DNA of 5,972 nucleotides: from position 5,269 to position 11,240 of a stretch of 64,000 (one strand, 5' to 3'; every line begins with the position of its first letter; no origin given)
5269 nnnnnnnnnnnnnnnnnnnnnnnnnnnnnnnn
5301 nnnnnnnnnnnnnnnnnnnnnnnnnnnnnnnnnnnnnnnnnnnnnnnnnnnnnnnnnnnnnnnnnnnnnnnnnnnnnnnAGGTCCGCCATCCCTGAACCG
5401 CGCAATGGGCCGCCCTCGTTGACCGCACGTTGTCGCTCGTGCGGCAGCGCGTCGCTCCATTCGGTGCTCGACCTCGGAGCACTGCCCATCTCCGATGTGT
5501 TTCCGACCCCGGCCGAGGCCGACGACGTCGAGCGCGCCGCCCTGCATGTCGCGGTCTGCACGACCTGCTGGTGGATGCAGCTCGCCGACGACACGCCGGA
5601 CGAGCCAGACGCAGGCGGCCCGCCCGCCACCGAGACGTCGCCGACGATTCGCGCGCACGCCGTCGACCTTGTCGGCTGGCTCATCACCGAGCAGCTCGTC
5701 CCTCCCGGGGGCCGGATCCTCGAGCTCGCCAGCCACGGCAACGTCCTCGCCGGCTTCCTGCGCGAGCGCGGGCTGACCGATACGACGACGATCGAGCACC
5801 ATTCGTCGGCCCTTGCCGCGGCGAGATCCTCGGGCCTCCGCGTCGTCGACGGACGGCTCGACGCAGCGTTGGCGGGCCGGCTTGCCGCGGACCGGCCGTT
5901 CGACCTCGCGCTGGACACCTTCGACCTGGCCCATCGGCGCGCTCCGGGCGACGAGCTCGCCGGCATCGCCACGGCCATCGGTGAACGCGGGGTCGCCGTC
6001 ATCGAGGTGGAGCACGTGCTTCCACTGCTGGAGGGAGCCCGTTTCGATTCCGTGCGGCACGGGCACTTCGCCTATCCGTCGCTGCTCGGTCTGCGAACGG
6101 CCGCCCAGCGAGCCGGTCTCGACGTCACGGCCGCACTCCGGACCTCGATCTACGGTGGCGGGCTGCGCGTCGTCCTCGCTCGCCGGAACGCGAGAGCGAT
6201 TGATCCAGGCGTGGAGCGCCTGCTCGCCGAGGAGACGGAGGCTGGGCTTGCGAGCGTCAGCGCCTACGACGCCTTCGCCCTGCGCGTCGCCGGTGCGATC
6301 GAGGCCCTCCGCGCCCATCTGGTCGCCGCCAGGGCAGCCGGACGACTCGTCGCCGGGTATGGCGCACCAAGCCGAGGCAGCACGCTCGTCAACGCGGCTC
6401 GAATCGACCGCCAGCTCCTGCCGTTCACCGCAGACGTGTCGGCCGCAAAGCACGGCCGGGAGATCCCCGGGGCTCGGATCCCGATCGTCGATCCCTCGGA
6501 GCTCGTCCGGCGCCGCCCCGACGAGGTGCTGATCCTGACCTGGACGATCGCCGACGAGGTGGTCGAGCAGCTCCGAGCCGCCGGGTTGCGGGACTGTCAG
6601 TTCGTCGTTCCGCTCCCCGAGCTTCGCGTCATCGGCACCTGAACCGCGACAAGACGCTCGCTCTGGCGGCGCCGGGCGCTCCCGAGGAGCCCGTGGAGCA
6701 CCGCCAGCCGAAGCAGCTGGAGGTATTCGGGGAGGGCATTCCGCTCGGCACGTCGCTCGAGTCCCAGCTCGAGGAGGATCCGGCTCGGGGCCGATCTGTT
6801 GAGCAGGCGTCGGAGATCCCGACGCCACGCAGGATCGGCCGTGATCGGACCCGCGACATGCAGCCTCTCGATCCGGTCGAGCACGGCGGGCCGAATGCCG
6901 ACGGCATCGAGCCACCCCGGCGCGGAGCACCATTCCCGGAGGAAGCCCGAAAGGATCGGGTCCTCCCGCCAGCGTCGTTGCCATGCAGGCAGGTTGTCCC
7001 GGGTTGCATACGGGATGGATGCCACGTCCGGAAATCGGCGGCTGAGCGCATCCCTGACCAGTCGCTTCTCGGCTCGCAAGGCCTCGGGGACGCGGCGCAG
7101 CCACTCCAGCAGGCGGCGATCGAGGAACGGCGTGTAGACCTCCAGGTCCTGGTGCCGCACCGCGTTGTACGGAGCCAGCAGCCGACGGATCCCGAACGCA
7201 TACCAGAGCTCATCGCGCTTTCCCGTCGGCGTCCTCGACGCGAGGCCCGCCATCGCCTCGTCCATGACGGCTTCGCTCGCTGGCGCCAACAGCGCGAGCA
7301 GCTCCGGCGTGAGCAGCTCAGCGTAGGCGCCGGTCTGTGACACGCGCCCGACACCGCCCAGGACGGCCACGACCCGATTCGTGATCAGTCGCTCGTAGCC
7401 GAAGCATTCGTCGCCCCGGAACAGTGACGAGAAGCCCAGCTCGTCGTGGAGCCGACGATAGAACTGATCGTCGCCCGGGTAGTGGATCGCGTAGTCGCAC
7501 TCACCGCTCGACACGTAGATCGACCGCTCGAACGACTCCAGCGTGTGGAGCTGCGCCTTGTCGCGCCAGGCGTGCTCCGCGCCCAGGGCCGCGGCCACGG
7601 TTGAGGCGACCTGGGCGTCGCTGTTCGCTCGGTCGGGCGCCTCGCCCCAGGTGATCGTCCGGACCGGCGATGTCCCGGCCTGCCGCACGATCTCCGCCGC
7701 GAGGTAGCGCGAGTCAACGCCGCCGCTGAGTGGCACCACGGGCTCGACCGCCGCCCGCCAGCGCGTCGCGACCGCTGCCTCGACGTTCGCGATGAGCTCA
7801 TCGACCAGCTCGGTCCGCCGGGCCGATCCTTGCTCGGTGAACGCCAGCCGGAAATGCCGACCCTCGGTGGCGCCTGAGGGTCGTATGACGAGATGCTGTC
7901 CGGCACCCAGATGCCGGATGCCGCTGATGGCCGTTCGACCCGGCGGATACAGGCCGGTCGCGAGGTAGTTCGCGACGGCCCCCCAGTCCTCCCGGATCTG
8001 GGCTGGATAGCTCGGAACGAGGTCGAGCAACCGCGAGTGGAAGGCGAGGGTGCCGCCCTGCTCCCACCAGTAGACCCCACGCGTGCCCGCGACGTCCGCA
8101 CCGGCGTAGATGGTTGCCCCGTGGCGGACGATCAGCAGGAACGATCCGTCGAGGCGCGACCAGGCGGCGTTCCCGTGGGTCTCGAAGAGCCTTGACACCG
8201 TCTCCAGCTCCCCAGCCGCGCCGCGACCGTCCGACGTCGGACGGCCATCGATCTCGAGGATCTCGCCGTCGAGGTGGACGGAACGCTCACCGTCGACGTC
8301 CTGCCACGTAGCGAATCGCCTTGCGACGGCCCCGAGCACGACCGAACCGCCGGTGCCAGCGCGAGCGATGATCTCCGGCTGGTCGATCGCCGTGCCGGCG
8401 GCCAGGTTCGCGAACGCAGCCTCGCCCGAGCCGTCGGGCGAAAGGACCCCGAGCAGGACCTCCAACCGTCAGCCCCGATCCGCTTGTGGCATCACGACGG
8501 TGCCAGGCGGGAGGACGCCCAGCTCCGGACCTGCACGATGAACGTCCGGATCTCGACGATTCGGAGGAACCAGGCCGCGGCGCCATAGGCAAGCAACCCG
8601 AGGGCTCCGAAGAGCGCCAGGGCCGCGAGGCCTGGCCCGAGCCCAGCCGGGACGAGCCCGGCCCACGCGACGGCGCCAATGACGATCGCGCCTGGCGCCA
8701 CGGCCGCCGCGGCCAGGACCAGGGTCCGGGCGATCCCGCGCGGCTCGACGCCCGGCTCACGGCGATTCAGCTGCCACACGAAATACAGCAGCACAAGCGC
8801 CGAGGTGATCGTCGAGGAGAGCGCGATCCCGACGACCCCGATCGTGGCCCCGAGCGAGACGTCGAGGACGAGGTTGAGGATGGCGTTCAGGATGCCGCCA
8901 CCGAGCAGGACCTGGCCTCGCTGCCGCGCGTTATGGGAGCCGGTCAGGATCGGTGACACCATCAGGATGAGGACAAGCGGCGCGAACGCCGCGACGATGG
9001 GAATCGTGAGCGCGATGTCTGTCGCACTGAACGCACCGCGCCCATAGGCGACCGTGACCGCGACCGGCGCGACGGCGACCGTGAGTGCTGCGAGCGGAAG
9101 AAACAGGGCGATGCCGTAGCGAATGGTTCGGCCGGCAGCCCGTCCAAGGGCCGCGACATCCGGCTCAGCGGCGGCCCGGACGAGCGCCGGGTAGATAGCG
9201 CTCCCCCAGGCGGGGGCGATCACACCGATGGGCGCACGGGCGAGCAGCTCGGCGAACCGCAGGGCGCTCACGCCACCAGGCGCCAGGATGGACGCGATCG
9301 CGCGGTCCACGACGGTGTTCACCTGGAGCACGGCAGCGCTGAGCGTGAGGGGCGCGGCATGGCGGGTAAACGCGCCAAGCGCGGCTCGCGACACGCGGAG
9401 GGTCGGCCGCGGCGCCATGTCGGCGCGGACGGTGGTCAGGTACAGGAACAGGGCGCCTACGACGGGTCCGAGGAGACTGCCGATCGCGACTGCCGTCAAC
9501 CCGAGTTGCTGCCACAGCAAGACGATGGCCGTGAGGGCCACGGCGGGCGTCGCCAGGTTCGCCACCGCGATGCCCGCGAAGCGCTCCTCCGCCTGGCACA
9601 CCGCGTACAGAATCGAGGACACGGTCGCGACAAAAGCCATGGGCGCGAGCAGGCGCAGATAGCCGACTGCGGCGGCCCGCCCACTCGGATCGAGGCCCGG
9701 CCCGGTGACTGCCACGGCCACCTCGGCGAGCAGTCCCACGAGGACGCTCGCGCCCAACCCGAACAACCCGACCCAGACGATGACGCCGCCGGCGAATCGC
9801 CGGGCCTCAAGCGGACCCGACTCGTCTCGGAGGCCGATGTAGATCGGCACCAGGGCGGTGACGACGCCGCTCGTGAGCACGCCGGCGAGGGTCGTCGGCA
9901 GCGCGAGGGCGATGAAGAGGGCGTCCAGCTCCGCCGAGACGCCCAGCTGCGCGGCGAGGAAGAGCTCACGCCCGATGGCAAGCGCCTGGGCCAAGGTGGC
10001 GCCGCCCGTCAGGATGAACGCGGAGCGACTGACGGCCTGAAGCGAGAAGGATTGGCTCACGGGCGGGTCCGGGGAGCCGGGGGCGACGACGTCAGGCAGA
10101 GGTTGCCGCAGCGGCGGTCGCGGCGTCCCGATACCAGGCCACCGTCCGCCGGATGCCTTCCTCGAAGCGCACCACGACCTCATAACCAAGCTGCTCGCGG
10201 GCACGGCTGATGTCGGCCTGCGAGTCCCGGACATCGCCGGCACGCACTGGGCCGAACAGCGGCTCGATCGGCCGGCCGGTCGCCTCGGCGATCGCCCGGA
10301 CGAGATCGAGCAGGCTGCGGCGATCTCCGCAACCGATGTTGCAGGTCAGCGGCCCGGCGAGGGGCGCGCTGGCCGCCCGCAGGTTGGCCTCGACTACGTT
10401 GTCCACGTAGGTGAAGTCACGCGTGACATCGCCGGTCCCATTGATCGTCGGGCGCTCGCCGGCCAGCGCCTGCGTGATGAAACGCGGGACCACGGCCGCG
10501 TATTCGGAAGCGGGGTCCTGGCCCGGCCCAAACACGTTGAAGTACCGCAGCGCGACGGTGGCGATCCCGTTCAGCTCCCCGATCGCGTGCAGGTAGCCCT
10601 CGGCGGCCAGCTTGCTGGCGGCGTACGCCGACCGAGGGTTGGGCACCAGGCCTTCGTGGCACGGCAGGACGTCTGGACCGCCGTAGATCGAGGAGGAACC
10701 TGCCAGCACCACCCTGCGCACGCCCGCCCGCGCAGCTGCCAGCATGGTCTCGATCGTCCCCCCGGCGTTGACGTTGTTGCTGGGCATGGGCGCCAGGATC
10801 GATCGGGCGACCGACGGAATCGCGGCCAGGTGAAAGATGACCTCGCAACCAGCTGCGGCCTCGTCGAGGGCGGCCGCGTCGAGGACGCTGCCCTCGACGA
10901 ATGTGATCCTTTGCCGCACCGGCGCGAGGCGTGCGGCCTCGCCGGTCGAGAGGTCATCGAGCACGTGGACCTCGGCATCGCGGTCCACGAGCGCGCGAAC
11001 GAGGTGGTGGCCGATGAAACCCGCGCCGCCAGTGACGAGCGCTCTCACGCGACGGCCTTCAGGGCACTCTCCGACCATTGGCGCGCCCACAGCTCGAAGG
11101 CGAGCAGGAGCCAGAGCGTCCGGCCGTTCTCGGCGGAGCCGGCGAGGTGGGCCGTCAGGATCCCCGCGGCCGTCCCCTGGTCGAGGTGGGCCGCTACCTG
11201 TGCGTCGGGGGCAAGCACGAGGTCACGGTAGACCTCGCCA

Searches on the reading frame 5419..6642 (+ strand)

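Call 15: search_protein_families(library=pfam, proteins=[window:5419-6642:+], max_evalue=0.0001)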
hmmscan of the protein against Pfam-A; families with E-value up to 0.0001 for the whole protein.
window:5419-6642:+ (407 aa): 3 families
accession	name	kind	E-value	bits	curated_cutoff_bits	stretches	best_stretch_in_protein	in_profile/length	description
PF08484.17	Methyltransf_14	-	7.2e-43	146.6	23.5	1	244-400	2-160/160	C-methyltransferase C-terminal domain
PF08421.16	Methyltransf_13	-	1.3e-15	57.8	31.3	1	5-60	1-57/62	Putative zinc binding domain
PF07021.18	MetW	-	5.7e-05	23.3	21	1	90-180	7-95/193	Methionine biosynthesis protein MetW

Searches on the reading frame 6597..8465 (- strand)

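Call 15: search_protein_families(library=pfam, proteins=[window:6597-8465:-], max_evalue=0.0001)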
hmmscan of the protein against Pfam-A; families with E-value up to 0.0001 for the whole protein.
window:6597-8465:- (622 aa): 1 family
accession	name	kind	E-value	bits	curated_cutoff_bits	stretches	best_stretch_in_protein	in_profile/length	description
PF00733.27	Asn_synthase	-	1.1e-13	52.1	21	1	227-299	5-75/354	Asparagine synthase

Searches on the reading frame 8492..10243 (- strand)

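Call 15: search_protein_families(library=pfam, proteins=[window:8492-10243:-], max_evalue=0.0001)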
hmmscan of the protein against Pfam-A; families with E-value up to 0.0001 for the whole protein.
window:8492-10243:- (583 aa): 1 family
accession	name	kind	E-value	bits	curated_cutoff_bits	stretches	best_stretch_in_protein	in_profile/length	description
PF03023.19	MurJ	-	4.5e-56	190.8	27.4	1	97-524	2-428/451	Lipid II flippase MurJ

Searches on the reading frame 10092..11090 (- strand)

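Call 15: search_protein_families(library=pfam, proteins=[window:10092-11090:-], max_evalue=0.0001)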
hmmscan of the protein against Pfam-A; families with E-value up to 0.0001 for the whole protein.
window:10092-11090:- (332 aa): 9 families
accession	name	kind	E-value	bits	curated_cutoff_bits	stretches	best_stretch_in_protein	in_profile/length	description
PF01370.27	Epimerase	-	5.9e-56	190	20.9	1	17-253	1-240/240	NAD dependent epimerase/dehydratase family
PF16363.11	GDP_Man_Dehyd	-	4.8e-47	161.5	27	1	18-316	1-332/332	GDP-mannose 4,6 dehydratase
PF01073.25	3Beta_HSD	-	1.1e-28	100.5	22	1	18-241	1-230/280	3-beta hydroxysteroid dehydrogenase/isomerase family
PF13460.12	NAD_binding_10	-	9.2e-13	48.9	27.2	1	21-168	1-132/184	NAD(P)H-binding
PF02719.21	Polysacc_synt_2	-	1.5e-11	44.5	20.2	1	18-267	2-243/293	Polysaccharide biosynthesis protein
PF07993.18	NAD_binding_4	-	1.5e-09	37.8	20.1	0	70-235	77-257/258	Male sterility protein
PF04321.23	RmlD_sub_bind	-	8.1e-08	32.1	27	1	16-244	2-201/287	RmlD substrate binding domain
PF05368.20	NmrA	-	4e-06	27.1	27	1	18-130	6-105/298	NmrA-like family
PF00106.31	adh_short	-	7e-05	22.8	26.6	0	17-83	3-72/195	short chain dehydrogenase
